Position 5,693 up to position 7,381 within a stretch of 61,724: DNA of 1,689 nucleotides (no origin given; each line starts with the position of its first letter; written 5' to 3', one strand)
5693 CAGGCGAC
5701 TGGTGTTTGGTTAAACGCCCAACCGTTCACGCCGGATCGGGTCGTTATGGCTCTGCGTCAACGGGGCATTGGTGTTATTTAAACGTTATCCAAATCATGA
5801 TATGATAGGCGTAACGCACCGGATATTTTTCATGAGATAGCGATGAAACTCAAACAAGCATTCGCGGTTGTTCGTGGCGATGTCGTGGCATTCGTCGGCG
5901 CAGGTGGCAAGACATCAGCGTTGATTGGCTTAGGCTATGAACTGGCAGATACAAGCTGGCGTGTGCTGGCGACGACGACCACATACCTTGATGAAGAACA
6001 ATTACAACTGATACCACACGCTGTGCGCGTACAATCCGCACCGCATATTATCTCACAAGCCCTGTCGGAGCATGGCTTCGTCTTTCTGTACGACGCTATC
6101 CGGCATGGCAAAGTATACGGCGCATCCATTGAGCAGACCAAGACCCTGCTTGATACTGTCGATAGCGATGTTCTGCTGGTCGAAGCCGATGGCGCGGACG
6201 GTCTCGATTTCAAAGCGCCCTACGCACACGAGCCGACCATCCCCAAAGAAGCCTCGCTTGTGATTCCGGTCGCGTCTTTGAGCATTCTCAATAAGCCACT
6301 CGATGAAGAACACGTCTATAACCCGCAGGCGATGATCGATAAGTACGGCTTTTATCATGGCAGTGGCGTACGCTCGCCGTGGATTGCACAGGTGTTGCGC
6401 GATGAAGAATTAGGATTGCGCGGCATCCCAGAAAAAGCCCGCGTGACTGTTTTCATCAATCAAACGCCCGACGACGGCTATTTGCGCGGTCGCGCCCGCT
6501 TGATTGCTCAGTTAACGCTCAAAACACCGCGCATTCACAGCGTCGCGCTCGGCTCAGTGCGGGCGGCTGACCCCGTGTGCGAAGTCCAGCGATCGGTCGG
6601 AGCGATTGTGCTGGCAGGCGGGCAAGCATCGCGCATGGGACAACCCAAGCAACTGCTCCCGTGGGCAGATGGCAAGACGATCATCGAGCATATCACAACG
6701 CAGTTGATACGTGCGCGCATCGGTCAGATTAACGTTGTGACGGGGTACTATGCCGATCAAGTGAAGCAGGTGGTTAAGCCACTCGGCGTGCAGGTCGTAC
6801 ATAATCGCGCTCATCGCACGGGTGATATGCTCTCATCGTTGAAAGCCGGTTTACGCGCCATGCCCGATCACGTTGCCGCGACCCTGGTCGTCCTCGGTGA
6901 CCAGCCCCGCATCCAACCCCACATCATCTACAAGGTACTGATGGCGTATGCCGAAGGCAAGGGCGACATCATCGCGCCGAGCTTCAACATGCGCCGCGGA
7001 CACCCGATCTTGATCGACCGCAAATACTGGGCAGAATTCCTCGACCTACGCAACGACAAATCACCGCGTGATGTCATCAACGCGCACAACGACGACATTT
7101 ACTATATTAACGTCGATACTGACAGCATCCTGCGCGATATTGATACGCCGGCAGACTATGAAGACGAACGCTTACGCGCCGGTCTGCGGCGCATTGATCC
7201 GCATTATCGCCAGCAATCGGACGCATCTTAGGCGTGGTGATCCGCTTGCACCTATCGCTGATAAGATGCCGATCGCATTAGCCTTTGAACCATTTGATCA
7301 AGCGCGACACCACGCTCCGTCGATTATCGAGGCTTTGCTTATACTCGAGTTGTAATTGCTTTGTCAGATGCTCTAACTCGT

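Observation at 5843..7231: YqeC-like accessory domain fused to MocA points to a selenium-dependent molybdenum hydroxylase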

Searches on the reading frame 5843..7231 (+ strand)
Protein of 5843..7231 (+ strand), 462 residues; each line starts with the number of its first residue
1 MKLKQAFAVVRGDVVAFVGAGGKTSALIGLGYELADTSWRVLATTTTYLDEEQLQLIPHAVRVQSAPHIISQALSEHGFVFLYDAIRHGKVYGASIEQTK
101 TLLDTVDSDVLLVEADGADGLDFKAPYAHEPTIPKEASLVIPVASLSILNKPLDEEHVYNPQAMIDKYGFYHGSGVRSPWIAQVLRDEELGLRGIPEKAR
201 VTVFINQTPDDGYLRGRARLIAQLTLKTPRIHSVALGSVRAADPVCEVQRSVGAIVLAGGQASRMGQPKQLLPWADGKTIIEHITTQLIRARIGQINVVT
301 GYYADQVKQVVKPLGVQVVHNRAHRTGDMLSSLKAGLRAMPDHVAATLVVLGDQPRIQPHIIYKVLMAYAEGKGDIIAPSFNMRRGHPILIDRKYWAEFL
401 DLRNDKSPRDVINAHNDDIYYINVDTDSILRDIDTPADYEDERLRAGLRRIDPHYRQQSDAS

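Call 3: search_protein_families(library=ncbifam, proteins=[window:5843-7231:+], max_evalue=0.01)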
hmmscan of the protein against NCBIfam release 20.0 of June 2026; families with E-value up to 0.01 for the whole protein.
window:5843-7231:+ (462 aa): 35 families (the best 25 are shown)
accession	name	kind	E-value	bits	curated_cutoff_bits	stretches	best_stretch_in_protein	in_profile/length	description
TIGR03310.1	matur_MocA_YgfJ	equivalog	2.1e-47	161.5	186.45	1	254-440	2-186/188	molybdenum cofactor cytidylyltransferase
NF045665.1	NTPtran_DVU1551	equivalog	2e-43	148.8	315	1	253-443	2-190/359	DVU_1551 family NTP transferase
TIGR03172.2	TIGR03172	equivalog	4.9e-38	131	73.05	1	14-224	1-206/209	selenium cofactor biosynthesis protein YqeC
NF045782.1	NicBOxredNboR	equivalog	4.2e-19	69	260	1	250-438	7-201/206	nicotine blue oxidoreductase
TIGR03202.1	pucB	equivalog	1e-16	61.2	235.05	1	254-439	3-192/192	xanthine dehydrogenase accessory protein PucB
NF001457.0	PRK00317.1-3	equivalog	9.8e-11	41.5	164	1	254-373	4-117/200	molybdenum cofactor guanylyltransferase MobA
TIGR02665.1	molyb_mobA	equivalog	3.2e-10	40.3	151.85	1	254-390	3-133/186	molybdenum cofactor guanylyltransferase MobA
NF010934.1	PRK14354.1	equivalog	1.3e-09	37.1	450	1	254-371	2-117/447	bifunctional UDP-N-acetylglucosamine diphosphorylase/glucosamine-1-phosphate N-acetyltransferase GlmU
NF002741.0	PRK02726.1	equivalog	5.2e-09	36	179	1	248-379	4-128/200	molybdenum cofactor guanylyltransferase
NF001855.0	PRK00576.1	equivalog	6.9e-09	35.6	205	1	251-379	6-129/197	molybdenum cofactor guanylyltransferase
TIGR01173.1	glmU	equivalog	1.9e-08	33.6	366.85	1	254-368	3-116/452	bifunctional UDP-N-acetylglucosamine diphosphorylase/glucosamine-1-phosphate N-acetyltransferase GlmU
NF010933.0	PRK14353.1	equivalog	1.9e-08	33.4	505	1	249-372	3-127/453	bifunctional UDP-N-acetylglucosamine diphosphorylase/glucosamine-1-phosphate N-acetyltransferase GlmU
NF053639.1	Mfer334_fam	equivalog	2.1e-08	34.3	260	1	269-366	27-123/209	pseudomurein biosynthesis protein PmurB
NF010932.0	PRK14352.1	equivalog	4.4e-07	28.9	611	1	249-370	4-127/488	bifunctional UDP-N-acetylglucosamine diphosphorylase/glucosamine-1-phosphate N-acetyltransferase GlmU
NF010936.0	PRK14356.1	equivalog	8.9e-07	28.2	666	1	250-370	4-124/456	bifunctional UDP-N-acetylglucosamine diphosphorylase/glucosamine-1-phosphate N-acetyltransferase GlmU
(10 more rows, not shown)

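Call 4: search_protein_families(library=pfam, proteins=[window:5843-7231:+], max_evalue=0.01)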
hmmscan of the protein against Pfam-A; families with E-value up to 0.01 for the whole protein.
window:5843-7231:+ (462 aa): 4 families
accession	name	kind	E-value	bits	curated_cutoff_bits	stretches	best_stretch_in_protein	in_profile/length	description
PF12804.13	NTP_transf_3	-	5.4e-36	124.6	27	1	254-417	1-158/160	MobA-like NTP transferase domain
PF19842.5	YqeC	-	5.1e-33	114.8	27.6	1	15-161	1-144/145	YqeC protein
PF01128.25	IspD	-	2.9e-05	24.4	27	1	253-375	2-123/221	2-C-methyl-D-erythritol 4-phosphate cytidylyltransferase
PF00483.29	NTP_transferase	-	0.00018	21.6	21.2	1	254-357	2-113/245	Nucleotidyl transferase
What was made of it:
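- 5843..6577 (+): YqeC domain of the fusion (residues 1-245): SIMIBI-class P-loop NTPase. TIGR03172 at 131 bits and PF19842 at 114.8 bits (calls 3, 4).
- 6602..7165 (+): MocA-like Mo-cofactor nucleotidyltransferase domain of the fusion (residues 254-441). TIGR03310 at 161.5 bits (top family, below cutoff 186.45) and PF12804 at 124.6 bits (calls 3, 4).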

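Call 7: find_homologous_proteins(query=window:5843-7231:+)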
Query window:5843-7231:+ (462 aa): 1203 proteins with E <= 0.001 among 8000 candidates; the best 120 are listed.
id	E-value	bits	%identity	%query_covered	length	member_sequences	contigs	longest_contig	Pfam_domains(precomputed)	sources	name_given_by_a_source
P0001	0.0e+0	1017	98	100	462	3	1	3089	PF12804.14,PF19842.6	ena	-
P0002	1.2e-212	725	68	100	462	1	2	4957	PF00483.30,PF01128.26,PF12804.14,PF19842.6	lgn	-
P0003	2.2e-212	724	72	98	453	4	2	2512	PF12804.14,PF19842.6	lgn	-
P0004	1.3e-211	721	70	97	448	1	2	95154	PF12804.14,PF19842.6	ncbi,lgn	ncbi:MAG: selenium cofactor biosynthesis protein YqeC [Phototrophicaceae bacterium]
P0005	3.9e-211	720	71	98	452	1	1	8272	PF12804.14,PF19842.6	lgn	-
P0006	1.4e-209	715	70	97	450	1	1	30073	PF12804.14,PF19842.6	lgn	-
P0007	3.1e-209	714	71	97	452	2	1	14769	PF12804.14,PF19842.6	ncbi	-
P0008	3.9e-209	713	71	97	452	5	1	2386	PF12804.14,PF19842.6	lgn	-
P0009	6.0e-209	713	70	97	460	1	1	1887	PF12804.14,PF19842.6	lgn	-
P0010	1.2e-208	712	70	97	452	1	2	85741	PF12804.14,PF19842.6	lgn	-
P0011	1.3e-208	712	70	97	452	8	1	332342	PF12804.14,PF19842.6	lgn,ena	-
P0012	1.6e-208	711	70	97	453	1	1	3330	PF12804.14,PF19842.6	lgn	-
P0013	1.8e-208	711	70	97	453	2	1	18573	PF12804.14,PF19842.6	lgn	-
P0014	2.2e-208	711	69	97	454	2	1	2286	PF12804.14,PF19842.6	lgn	-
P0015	5.0e-208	710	70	97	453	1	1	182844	PF12804.14,PF19842.6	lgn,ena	-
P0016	1.0e-207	709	70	97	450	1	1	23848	PF12804.14,PF19842.6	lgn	-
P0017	1.2e-207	708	69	98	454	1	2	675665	PF12804.14,PF19842.6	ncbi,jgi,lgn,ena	-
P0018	2.6e-207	707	68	97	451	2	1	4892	PF12804.14,PF19842.6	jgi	-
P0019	5.4e-207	706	69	97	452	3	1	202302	PF12804.14,PF19842.6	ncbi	ncbi:MAG: molybdenum cofactor cytidylyltransferase [Phototrophicaceae bacterium]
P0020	1.2e-206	705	68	100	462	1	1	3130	PF12804.14,PF19842.6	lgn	-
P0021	2.3e-206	704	69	97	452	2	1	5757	PF12804.14,PF19842.6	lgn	-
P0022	2.4e-206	704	69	97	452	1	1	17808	PF12804.14,PF19842.6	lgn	-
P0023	8.0e-206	702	69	99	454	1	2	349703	PF12804.14,PF19842.6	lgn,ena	-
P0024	8.5e-206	702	69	97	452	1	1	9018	PF12804.14,PF19842.6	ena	-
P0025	1.6e-205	701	66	100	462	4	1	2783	PF12804.14,PF19842.6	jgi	jgi:molybdenum cofactor cytidylyltransferase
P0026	2.5e-205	701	69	97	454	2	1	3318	PF12804.14,PF19842.6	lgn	-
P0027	1.5e-204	698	69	97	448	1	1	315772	PF12804.14,PF19842.6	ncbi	ncbi:MAG: selenium cofactor biosynthesis protein YqeC [Anaerolineae bacterium]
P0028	7.9e-204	696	69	97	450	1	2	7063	PF12804.14,PF19842.6,PF02348.26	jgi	jgi:molybdenum cofactor cytidylyltransferase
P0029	1.1e-203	695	68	98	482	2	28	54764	PF12804.14,PF19842.6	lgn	-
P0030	1.6e-203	695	68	100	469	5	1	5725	PF01128.26,PF12804.14,PF19842.6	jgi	jgi:molybdenum cofactor cytidylyltransferase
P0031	3.1e-203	694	67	97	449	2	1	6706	PF12804.14,PF19842.6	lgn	-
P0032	1.9e-202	691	68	97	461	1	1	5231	PF01128.26,PF12804.14,PF19842.6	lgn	-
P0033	3.4e-202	690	67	97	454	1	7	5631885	PF12804.14,PF19842.6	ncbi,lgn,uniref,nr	ncbi:putative selenium-dependent hydroxylase accessory protein YqeC [Phototrophicus methaneseepsis]|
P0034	7.3e-202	689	68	97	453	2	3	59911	PF12804.14,PF19842.6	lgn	-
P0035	8.8e-202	689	68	97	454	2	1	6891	PF12804.14,PF19842.6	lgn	-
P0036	1.2e-201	689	68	97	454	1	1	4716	PF12804.14,PF19842.6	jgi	jgi:molybdenum cofactor cytidylyltransferase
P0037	7.7e-201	686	68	98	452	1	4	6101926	PF12804.14,PF19842.6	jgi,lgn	-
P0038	1.8e-200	685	65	100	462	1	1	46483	PF12804.14,PF19842.6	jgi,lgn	jgi:molybdenum cofactor cytidylyltransferase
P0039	3.2e-200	684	67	98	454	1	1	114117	PF12804.14,PF19842.6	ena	-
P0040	4.9e-200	683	65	100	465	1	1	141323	PF12804.14,PF19842.6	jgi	-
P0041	1.5e-199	682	68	98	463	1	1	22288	PF12804.14,PF19842.6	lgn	-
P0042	2.0e-199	681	67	98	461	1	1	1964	PF12804.14,PF19842.6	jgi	jgi:molybdenum cofactor cytidylyltransferase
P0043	7.3e-199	679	66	100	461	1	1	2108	PF00483.30,PF12804.14,PF19842.6,PF02348.26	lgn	-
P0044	1.2e-198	679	68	97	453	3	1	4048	PF12804.14,PF19842.6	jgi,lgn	jgi:molybdenum cofactor cytidylyltransferase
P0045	1.4e-198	678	66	97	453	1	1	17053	PF12804.14,PF19842.6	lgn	-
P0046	4.1e-198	677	66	100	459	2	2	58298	PF12804.14,PF19842.6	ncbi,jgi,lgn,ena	jgi:molybdenum cofactor cytidylyltransferase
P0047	4.7e-198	677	64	99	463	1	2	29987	PF12804.14,PF19842.6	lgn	-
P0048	4.8e-198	677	65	100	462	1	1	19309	PF12804.14,PF19842.6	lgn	-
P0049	1.2e-197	675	66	98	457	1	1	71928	PF12804.14,PF19842.6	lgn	-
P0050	1.9e-197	675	65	100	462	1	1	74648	PF12804.14,PF19842.6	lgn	-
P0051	2.5e-197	674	64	100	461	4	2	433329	PF12804.14,PF19842.6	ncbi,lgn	-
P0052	3.1e-197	674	65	98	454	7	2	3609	PF01128.26,PF12804.14,PF19842.6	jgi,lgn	-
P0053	4.7e-197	673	65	99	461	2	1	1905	PF01128.26,PF12804.14,PF19842.6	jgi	jgi:molybdenum cofactor cytidylyltransferase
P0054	1.3e-196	672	66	97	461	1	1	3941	PF01128.26,PF12804.14,PF19842.6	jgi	jgi:molybdenum cofactor cytidylyltransferase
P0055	1.4e-196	672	66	97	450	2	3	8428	PF01128.26,PF12804.14,PF19842.6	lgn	-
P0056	1.6e-196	672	67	98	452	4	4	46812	PF12804.14,PF19842.6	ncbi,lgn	ncbi:MAG: selenium cofactor biosynthesis protein YqeC [Chloroflexota bacterium]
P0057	2.8e-196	671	65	97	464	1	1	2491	PF01128.26,PF12804.14,PF19842.6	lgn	-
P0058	4.4e-196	670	67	97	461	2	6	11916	PF00483.30,PF12804.14,PF19842.6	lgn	-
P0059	7.8e-196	669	64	100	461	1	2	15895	PF12804.14,PF19842.6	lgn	-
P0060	3.4e-195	667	65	100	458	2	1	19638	PF12804.14,PF19842.6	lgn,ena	-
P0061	6.7e-195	666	64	97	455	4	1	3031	PF12804.14,PF19842.6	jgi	jgi:molybdenum cofactor cytidylyltransferase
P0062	7.2e-195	666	65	98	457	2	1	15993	PF12804.14,PF19842.6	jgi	jgi:molybdenum cofactor cytidylyltransferase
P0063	1.2e-194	665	64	99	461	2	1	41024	PF01128.26,PF12804.14,PF19842.6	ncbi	-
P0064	1.3e-194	665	64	100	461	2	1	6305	PF12804.14,PF19842.6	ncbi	-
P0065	4.1e-194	664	64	98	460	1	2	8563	PF01128.26,PF12804.14,PF19842.6,PF02348.26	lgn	-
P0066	9.2e-194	663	65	97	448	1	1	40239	PF01128.26,PF12804.14,PF19842.6,PF02348.26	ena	-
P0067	1.1e-193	662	65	97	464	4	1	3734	PF12804.14,PF19842.6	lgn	-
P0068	1.2e-193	662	63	100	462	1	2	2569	PF12804.14,PF19842.6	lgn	-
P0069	2.5e-193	661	66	97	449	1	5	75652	PF01128.26,PF12804.14,PF19842.6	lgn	-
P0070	3.0e-193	661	64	98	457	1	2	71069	PF12804.14,PF19842.6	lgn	-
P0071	3.2e-193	661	65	99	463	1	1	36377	PF12804.14,PF19842.6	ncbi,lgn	-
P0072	3.5e-193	661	65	97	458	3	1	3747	PF12804.14,PF19842.6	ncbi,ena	-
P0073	4.0e-193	660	64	100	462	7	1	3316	PF12804.14,PF19842.6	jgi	jgi:molybdenum cofactor cytidylyltransferase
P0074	4.3e-193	660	65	100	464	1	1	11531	PF12804.14,PF19842.6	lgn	-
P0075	6.7e-193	660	65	97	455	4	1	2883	PF12804.14,PF19842.6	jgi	jgi:molybdenum cofactor cytidylyltransferase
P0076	1.3e-192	659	65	97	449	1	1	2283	PF12804.14,PF19842.6,PF02348.26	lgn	-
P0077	6.1e-192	657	62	100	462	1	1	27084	PF00483.30,PF12804.14,PF19842.6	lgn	-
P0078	2.0e-191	655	64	97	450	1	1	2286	PF01128.26,PF12804.14,PF19842.6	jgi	jgi:molybdenum cofactor cytidylyltransferase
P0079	6.8e-191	653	64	97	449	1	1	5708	PF12804.14,PF19842.6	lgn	-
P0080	8.7e-191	653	66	97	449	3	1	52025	PF12804.14,PF19842.6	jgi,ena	jgi:molybdenum cofactor cytidylyltransferase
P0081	1.2e-190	652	63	97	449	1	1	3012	PF01128.26,PF12804.14,PF19842.6,PF02348.26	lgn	-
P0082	4.5e-190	650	63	98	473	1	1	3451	PF12804.14,PF19842.6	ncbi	ncbi:MAG: selenium cofactor biosynthesis protein YqeC, partial [Aggregatilineales bacterium]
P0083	6.3e-190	650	66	97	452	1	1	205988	PF12804.14,PF19842.6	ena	-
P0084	9.3e-190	649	64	98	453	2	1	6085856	PF12804.14,PF19842.6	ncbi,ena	-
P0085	9.3e-190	649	65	97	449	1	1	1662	PF12804.14,PF19842.6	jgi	jgi:molybdenum cofactor cytidylyltransferase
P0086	1.0e-189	649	65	97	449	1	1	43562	PF12804.14,PF19842.6,PF02348.26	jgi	jgi:molybdenum cofactor cytidylyltransferase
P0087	1.1e-189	649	65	96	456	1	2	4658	PF12804.14,PF19842.6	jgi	jgi:molybdenum cofactor cytidylyltransferase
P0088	1.1e-189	649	64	97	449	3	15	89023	PF12804.14,PF19842.6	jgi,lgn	jgi:molybdenum cofactor cytidylyltransferase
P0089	2.3e-189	648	64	97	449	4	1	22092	PF12804.14,PF19842.6,PF02348.26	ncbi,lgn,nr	ncbi:MAG: putative selenium-dependent hydroxylase accessory protein YqeC [Chloroflexi bacterium]|nr:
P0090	3.5e-189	647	63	98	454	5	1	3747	PF12804.14,PF19842.6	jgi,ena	-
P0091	4.7e-189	647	69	90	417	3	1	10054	PF12804.14,PF19842.6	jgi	-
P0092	5.4e-189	647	64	97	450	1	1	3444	PF12804.14,PF19842.6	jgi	jgi:molybdenum cofactor cytidylyltransferase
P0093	8.5e-189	646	65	97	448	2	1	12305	PF01128.26,PF12804.14,PF19842.6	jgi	jgi:molybdenum cofactor cytidylyltransferase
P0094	8.9e-189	646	63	100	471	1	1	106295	PF12804.14,PF19842.6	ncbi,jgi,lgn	-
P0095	1.3e-188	646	65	97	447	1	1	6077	PF12804.14,PF19842.6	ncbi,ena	-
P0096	1.3e-188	646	63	100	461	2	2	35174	PF01128.26,PF12804.14,PF19842.6,PF02348.26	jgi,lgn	jgi:molybdenum cofactor cytidylyltransferase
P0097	1.4e-188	645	62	100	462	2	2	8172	PF12804.14,PF19842.6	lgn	-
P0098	2.0e-188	645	66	97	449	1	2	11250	PF00483.30,PF12804.14,PF19842.6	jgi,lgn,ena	-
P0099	2.0e-188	645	63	97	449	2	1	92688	PF12804.14,PF19842.6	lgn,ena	-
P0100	2.7e-188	645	63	97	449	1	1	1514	PF01128.26,PF12804.14,PF19842.6,PF02348.26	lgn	-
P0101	3.4e-188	644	64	98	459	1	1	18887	PF12804.14,PF19842.6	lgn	-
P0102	3.8e-188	644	63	100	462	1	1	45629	PF12804.14,PF19842.6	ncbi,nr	ncbi:MAG: selenium cofactor biosynthesis protein YqeC [Anaerolineae bacterium]|nr:selenium cofactor 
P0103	9.0e-188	643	63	100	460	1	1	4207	PF01128.26,PF12804.14,PF19842.6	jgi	jgi:molybdenum cofactor cytidylyltransferase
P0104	1.3e-187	642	62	97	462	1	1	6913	PF01128.26,PF12804.14,PF19842.6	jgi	jgi:molybdenum cofactor cytidylyltransferase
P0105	1.3e-187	642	64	97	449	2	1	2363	PF12804.14,PF19842.6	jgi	jgi:molybdenum cofactor cytidylyltransferase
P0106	1.5e-187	642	63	98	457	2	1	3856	PF01128.26,PF12804.14,PF19842.6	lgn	-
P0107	1.6e-187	642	63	97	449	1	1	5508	PF12804.14,PF19842.6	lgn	-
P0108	1.6e-187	642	64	97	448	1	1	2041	PF01128.26,PF12804.14,PF19842.6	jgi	jgi:molybdenum cofactor cytidylyltransferase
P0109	1.9e-187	642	64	97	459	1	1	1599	PF01128.26,PF12804.14,PF19842.6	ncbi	-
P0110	4.4e-187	641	65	97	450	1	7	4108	PF12804.14,PF19842.6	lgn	-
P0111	6.5e-187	640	63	97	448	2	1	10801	PF12804.14,PF19842.6,PF02348.26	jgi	jgi:molybdenum cofactor cytidylyltransferase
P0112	3.3e-186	638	64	97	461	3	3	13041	PF01128.26,PF12804.14,PF19842.6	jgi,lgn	jgi:molybdenum cofactor cytidylyltransferase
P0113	1.1e-185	636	61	97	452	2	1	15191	PF12804.14,PF19842.6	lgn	-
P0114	1.7e-185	635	62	98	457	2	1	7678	PF12804.14,PF19842.6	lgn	-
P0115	1.9e-185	635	63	97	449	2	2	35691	PF12804.14,PF19842.6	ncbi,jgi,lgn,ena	jgi:molybdenum cofactor cytidylyltransferase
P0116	2.2e-185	635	63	97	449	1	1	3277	PF12804.14,PF19842.6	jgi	jgi:molybdenum cofactor cytidylyltransferase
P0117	2.3e-185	635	64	97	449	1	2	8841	PF01128.26,PF12804.14,PF19842.6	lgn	-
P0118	7.7e-185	633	62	97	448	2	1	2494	PF12804.14,PF19842.6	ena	-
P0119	8.4e-185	633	63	97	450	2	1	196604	PF12804.14,PF19842.6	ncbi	-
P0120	1.3e-184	632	64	97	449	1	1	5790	PF12804.14,PF19842.6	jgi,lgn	jgi:molybdenum cofactor cytidylyltransferase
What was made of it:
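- All top 120 of 1,203 homologues have PF19842 and PF12804 (call 7).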

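Call 8: find_encoding_contigs(protein=window:5843-7231:+, flank=10000, max_places=6)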
Protein window:5843-7231:+ (462 aa): 6 contigs read that carry it; 5 places shown.
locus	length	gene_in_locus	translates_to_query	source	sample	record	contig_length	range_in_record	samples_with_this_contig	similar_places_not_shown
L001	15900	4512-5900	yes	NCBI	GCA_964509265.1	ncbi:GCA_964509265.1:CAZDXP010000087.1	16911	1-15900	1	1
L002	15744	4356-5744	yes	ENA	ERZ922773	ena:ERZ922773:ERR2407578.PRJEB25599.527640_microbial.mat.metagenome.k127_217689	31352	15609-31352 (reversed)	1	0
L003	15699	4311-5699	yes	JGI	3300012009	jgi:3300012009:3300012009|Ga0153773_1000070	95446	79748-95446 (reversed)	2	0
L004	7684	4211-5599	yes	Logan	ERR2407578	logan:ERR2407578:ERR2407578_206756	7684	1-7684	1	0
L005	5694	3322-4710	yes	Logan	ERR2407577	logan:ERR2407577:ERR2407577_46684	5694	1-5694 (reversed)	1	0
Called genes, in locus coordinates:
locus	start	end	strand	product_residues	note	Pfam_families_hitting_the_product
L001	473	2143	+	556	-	PF21850:DUF6909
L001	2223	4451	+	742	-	PF01315:Ald_Xan_dh_C, PF02738:MoCoBD_1, PF20256:MoCoBD_2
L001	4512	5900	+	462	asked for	PF19842:YqeC, PF12804:NTP_transf_3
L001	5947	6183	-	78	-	-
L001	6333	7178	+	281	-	PF01048:PNP_UDP_1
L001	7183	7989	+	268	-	-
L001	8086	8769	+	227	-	PF02548:Pantoate_transf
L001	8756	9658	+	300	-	PF02569:Pantoate_ligase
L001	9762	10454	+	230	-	PF04298:Zn_peptidase_2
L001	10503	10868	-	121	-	PF00072:Response_reg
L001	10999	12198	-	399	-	PF00108:Thiolase_N (weak), PF08392:FAE1_CUT1_RppA (faint), PF08545:ACP_syn_III, PF08541:ACP_syn_III_C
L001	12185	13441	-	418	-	PF00109:ketoacyl-synt, PF02801:Ketoacyl-synt_C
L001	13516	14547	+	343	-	PF05368:NmrA, PF01073:3Beta_HSD, PF01370:Epimerase, PF02719:Polysacc_synt_2 (weak), PF07993:NAD_binding_4 (faint), PF13460:NAD_binding_10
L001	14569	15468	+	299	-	-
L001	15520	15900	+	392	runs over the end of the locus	PF02746:MR_MLE_N, PF26685:DUF8230_C, PF13378:MR_MLE_C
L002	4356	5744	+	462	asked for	PF19842:YqeC, PF12804:NTP_transf_3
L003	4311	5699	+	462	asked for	PF19842:YqeC, PF12804:NTP_transf_3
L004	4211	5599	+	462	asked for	PF19842:YqeC, PF12804:NTP_transf_3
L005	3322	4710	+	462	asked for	PF19842:YqeC, PF12804:NTP_transf_3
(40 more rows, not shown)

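Call 17: find_encoding_contigs(protein=P0033, flank=10000, max_places=2)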
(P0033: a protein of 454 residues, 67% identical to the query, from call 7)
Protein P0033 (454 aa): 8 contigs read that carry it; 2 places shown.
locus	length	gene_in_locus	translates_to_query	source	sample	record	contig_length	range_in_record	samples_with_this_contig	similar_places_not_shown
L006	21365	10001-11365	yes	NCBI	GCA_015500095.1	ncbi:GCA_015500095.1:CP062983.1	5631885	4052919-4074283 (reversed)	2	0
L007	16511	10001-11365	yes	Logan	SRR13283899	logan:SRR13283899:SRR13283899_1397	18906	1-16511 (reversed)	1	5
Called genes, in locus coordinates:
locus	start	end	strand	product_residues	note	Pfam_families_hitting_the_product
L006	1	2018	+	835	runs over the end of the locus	-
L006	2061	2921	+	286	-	PF02625:XdhC_CoxI, PF13478:XdhC_C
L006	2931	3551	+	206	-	PF00149:Metallophos, PF12850:Metallophos_2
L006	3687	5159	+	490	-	PF00941:FAD_binding_5, PF03450:CO_deh_flav_C, PF00111:Fer2 (weak), PF01799:Fer2_2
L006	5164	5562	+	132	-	-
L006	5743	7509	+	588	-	PF21850:DUF6909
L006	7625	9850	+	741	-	PF01315:Ald_Xan_dh_C, PF02738:MoCoBD_1, PF20256:MoCoBD_2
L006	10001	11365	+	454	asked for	PF19842:YqeC, PF12804:NTP_transf_3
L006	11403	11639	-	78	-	-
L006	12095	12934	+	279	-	PF01048:PNP_UDP_1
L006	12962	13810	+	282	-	-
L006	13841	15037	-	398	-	PF00108:Thiolase_N, PF08392:FAE1_CUT1_RppA (weak), PF08545:ACP_syn_III, PF08541:ACP_syn_III_C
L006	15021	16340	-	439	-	PF00109:ketoacyl-synt, PF02801:Ketoacyl-synt_C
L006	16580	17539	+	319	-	PF01073:3Beta_HSD, PF01370:Epimerase, PF05368:NmrA, PF07993:NAD_binding_4 (faint), PF13460:NAD_binding_10, PF16363:GDP_Man_Dehyd (faint)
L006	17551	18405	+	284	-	-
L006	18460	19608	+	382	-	PF02746:MR_MLE_N, PF26685:DUF8230_C, PF13378:MR_MLE_C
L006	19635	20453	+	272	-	PF03446:NAD_binding_2 (faint), PF03807:F420_oxidored, PF14748:P5CR_dimer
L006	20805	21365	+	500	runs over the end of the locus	PF02874:ATP-synt_ab_N, PF00006:ATP-synt_ab, PF00306:ATP-synt_ab_C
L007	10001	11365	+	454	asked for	PF19842:YqeC, PF12804:NTP_transf_3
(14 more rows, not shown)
